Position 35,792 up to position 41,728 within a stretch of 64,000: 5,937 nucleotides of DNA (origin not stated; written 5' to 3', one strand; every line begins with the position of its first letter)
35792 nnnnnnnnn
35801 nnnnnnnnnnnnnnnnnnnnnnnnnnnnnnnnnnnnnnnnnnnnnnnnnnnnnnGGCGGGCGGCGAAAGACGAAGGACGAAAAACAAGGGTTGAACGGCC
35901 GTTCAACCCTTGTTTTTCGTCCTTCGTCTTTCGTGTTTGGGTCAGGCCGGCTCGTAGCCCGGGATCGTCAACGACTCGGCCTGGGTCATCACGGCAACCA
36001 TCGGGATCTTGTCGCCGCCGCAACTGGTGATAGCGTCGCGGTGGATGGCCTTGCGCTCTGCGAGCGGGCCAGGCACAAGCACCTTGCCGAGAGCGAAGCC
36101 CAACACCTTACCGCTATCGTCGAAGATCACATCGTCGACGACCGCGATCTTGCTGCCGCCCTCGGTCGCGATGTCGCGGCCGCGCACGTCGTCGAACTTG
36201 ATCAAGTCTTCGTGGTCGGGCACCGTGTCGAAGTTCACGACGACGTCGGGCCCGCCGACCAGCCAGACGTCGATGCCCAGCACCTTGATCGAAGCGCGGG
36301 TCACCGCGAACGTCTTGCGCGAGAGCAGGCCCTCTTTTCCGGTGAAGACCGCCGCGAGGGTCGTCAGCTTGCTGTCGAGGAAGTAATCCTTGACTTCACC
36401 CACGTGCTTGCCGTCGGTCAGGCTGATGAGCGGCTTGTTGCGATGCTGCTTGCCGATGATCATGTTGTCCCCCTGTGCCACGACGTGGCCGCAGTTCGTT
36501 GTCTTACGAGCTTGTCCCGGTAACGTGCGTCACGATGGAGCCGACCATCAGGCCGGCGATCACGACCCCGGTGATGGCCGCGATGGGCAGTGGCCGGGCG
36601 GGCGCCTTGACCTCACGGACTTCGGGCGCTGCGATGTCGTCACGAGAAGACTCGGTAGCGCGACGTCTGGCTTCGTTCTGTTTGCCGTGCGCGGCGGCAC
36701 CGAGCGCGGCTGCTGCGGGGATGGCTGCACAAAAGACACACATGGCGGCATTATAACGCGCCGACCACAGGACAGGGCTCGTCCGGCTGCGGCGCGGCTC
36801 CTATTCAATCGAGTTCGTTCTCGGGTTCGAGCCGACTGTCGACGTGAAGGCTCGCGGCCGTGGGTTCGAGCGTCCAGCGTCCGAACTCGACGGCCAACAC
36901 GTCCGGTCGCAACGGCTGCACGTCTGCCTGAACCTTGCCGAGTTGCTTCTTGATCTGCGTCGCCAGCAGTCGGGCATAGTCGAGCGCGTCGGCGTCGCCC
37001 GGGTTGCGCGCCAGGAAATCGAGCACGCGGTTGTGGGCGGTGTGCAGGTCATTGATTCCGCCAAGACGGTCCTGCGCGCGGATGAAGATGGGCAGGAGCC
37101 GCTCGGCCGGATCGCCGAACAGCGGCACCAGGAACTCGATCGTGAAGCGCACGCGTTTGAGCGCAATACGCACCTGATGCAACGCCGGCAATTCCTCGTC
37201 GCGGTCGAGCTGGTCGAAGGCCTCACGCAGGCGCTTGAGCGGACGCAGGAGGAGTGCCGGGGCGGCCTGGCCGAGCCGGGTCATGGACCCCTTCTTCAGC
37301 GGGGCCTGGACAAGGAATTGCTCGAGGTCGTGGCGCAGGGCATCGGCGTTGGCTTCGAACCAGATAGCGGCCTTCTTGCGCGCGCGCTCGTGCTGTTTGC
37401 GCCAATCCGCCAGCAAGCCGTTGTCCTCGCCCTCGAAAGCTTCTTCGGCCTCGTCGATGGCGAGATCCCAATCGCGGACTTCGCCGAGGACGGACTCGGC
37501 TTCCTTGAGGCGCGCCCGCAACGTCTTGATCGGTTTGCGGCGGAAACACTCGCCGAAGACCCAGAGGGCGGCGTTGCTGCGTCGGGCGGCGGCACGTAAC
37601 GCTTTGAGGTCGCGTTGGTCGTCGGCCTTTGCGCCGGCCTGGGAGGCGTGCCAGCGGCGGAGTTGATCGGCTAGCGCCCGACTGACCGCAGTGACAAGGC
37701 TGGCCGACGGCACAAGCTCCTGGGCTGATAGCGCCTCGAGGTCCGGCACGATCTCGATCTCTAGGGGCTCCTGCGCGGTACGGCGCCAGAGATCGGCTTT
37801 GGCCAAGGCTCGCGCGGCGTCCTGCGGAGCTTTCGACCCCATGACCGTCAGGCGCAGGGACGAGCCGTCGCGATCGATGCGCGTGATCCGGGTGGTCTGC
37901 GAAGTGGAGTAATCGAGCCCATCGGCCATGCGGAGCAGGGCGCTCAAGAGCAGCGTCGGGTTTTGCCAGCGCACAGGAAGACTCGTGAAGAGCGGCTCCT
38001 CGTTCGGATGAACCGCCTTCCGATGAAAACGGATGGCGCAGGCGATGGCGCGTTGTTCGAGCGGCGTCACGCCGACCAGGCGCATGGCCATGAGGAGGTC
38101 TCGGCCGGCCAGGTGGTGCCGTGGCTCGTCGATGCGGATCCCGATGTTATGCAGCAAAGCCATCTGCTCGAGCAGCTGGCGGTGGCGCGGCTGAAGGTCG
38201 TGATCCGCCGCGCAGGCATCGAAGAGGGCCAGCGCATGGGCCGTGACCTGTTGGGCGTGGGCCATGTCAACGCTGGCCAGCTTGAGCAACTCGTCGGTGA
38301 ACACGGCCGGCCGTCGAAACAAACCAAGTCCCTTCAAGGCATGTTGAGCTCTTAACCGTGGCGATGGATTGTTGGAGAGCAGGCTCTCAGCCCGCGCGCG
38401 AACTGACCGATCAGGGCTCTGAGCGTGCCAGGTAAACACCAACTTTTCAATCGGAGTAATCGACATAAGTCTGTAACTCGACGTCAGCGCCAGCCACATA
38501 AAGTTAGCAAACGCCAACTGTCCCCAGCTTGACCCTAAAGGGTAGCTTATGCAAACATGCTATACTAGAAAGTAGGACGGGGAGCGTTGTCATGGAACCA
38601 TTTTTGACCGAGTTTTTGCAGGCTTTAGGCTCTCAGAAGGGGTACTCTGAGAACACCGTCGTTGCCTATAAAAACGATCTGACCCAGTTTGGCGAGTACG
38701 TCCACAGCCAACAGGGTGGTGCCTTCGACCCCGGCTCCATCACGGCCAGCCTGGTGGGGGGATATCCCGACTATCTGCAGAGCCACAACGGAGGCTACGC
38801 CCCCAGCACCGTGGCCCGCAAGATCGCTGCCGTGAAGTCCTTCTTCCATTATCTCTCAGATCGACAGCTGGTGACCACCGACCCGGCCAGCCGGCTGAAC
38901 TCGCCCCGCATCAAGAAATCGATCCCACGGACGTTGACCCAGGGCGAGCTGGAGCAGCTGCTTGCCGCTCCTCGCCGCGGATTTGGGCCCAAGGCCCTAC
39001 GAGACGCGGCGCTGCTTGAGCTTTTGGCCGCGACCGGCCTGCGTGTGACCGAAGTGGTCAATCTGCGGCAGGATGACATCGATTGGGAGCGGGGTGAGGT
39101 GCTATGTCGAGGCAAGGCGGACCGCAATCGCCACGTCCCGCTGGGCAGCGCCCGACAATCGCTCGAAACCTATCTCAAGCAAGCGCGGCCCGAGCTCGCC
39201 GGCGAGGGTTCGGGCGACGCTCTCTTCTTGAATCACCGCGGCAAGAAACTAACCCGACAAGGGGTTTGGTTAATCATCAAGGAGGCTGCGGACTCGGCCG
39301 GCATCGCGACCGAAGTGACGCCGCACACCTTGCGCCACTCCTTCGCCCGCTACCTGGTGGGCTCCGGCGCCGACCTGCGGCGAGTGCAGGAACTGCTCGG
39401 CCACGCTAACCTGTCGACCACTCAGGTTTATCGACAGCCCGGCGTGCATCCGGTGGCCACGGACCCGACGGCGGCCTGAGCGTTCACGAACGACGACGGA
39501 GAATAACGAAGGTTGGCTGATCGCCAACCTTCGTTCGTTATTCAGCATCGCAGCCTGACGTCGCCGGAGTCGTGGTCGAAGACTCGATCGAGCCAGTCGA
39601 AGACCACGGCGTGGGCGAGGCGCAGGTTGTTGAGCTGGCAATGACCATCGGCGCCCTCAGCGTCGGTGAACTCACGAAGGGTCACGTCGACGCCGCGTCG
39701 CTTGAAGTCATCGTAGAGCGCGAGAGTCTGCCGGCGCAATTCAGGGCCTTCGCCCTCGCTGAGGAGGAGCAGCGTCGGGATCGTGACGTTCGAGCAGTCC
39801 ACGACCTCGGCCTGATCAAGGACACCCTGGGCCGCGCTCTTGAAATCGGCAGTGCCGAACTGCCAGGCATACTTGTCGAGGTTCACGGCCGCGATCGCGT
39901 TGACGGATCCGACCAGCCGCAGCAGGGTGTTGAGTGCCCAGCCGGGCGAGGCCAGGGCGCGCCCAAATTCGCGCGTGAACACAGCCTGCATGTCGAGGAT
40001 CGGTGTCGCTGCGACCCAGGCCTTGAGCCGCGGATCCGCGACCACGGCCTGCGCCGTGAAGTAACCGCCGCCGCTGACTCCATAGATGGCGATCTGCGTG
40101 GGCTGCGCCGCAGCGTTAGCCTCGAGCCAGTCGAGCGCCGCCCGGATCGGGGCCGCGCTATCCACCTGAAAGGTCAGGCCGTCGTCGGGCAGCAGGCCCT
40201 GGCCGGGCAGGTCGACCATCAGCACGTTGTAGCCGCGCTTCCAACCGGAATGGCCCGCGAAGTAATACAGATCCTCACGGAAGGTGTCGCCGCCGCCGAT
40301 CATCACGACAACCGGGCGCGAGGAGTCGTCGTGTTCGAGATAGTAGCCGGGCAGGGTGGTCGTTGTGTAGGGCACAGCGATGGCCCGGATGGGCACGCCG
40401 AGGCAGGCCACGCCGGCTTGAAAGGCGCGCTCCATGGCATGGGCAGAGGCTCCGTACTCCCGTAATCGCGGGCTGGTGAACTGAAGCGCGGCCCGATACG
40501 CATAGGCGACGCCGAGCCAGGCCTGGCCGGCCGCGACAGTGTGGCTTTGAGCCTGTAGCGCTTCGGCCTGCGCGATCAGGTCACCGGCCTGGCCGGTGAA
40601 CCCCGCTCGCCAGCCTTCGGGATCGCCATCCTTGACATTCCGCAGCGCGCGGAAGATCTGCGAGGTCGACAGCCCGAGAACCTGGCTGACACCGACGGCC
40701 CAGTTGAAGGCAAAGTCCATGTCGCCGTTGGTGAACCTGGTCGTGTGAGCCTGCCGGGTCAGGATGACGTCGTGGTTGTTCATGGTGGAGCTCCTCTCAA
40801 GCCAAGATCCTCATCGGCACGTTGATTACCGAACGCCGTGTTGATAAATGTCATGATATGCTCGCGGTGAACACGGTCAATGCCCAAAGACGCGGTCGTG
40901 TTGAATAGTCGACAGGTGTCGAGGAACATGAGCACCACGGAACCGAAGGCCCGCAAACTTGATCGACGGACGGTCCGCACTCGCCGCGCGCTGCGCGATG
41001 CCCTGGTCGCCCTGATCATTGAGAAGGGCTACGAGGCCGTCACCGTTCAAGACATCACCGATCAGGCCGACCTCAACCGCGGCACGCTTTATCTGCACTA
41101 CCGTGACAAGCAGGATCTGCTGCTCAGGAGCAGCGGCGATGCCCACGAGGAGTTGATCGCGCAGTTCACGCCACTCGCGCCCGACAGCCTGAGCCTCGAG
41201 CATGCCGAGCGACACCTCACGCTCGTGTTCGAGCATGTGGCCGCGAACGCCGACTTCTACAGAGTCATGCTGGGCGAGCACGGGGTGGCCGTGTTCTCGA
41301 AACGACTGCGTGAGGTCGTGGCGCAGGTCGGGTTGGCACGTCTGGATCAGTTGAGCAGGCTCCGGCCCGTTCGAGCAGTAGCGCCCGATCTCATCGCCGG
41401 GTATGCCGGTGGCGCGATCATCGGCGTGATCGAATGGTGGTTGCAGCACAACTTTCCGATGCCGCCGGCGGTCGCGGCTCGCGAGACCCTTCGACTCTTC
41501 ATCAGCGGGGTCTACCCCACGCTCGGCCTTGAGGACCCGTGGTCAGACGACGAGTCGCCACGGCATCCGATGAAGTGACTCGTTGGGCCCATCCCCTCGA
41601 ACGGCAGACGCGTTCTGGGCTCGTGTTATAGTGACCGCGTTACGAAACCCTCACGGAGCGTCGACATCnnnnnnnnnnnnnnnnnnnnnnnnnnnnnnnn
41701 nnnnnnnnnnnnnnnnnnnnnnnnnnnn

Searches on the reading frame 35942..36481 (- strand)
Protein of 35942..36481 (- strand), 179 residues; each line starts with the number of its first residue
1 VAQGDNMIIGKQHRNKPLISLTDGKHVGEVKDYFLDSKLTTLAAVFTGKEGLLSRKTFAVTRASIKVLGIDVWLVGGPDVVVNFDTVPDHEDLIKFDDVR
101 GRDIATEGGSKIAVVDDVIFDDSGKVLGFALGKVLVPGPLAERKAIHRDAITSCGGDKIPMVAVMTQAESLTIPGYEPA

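Call 52: search_protein_families(library=pfam, proteins=[window:35942-36481:-], max_evalue=0.00001)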
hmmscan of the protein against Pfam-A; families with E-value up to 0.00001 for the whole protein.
window:35942-36481:- (179 aa): 1 family
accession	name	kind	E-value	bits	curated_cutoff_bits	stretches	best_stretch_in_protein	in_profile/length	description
PF05239.21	PRC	-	1.2e-09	38.5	21.2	1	92-141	2-50/78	PRC-barrel domain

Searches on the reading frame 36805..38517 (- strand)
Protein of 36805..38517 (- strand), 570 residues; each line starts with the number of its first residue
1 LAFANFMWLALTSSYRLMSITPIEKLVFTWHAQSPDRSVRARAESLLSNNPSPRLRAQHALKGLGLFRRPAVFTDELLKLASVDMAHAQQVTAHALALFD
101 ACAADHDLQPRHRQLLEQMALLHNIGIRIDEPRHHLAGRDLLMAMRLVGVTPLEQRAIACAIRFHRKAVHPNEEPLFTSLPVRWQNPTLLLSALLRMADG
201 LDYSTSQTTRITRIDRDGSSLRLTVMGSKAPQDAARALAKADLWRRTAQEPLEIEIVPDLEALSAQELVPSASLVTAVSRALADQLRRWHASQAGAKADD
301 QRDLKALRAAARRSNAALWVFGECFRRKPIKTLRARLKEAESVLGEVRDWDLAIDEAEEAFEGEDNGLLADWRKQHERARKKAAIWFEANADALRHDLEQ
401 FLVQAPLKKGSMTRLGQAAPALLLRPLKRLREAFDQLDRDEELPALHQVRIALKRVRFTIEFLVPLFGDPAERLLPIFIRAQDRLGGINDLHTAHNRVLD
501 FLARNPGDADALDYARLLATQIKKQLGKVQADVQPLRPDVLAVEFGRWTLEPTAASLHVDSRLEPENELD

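Call 52: search_protein_families(library=pfam, proteins=[window:36805-38517:-], max_evalue=0.00001)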
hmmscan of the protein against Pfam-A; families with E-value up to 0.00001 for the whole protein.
window:36805-38517:- (570 aa): 2 families
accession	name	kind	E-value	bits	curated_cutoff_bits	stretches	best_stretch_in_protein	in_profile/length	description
PF05235.19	CHAD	-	2.1e-35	123.2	25.6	1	281-497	2-226/228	CHAD domain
PF21447.3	Ppx-GppA_III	-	2.8e-15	57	27.3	1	77-242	9-172/177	Ppx/GppA phosphatase, domain III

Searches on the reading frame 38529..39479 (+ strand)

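Call 52: search_protein_families(library=pfam, proteins=[window:38529-39479:+], max_evalue=0.00001)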
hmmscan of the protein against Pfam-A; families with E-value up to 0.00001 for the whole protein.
window:38529-39479:+ (316 aa): 3 families
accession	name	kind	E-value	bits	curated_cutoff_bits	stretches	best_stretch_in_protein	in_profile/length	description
PF00589.27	Phage_integrase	-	8e-45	153.1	27.1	1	135-303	2-167/172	Phage integrase family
PF02899.23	Phage_int_SAM_1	-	2.8e-14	53.6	22.3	1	27-112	2-82/83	Phage integrase, N-terminal SAM-like domain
PF13495.12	Phage_int_SAM_4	-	1e-06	29.5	27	1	26-114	2-83/85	Phage integrase, N-terminal SAM-like domain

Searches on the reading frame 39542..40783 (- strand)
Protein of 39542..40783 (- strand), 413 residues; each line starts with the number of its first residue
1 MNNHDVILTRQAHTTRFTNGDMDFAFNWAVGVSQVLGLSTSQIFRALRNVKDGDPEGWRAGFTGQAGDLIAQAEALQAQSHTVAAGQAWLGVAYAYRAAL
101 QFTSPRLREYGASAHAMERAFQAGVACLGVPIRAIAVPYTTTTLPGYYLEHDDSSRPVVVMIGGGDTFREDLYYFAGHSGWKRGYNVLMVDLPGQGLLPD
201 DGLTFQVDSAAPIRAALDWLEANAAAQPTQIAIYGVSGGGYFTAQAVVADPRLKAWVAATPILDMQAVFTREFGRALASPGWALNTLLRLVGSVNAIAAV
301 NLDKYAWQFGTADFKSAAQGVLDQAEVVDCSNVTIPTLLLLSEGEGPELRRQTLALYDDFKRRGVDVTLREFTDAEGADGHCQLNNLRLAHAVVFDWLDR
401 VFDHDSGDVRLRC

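Call 52: search_protein_families(library=pfam, proteins=[window:39542-40783:-], max_evalue=0.00001)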
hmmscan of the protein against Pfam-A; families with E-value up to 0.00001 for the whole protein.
window:39542-40783:- (413 aa): 3 families
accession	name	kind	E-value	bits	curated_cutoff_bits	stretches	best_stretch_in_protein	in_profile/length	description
PF00326.27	Peptidase_S9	-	2.7e-08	34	22.6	1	214-272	49-108/213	Prolyl oligopeptidase family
PF06500.17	FrsA-like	-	3e-08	33.3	22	1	70-263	107-300/414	Esterase FrsA-like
PF02129.25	Peptidase_S15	-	4.2e-07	30.4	23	1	180-274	47-141/262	X-Pro dipeptidyl-peptidase (S15 family)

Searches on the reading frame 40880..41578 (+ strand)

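Call 52: search_protein_families(library=pfam, proteins=[window:40880-41578:+], max_evalue=0.00001)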
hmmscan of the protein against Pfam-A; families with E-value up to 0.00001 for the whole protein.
window:40880-41578:+ (232 aa): 2 families
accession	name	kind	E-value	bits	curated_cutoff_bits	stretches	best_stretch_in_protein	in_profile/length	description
PF14278.11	TetR_C_8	-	1.6e-14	54.3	26.1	1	108-207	2-101/103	Transcriptional regulator C-terminal region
PF00440.29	TetR_N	-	9.1e-14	51.4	24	1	40-82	3-45/47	Bacterial regulatory proteins, tetR family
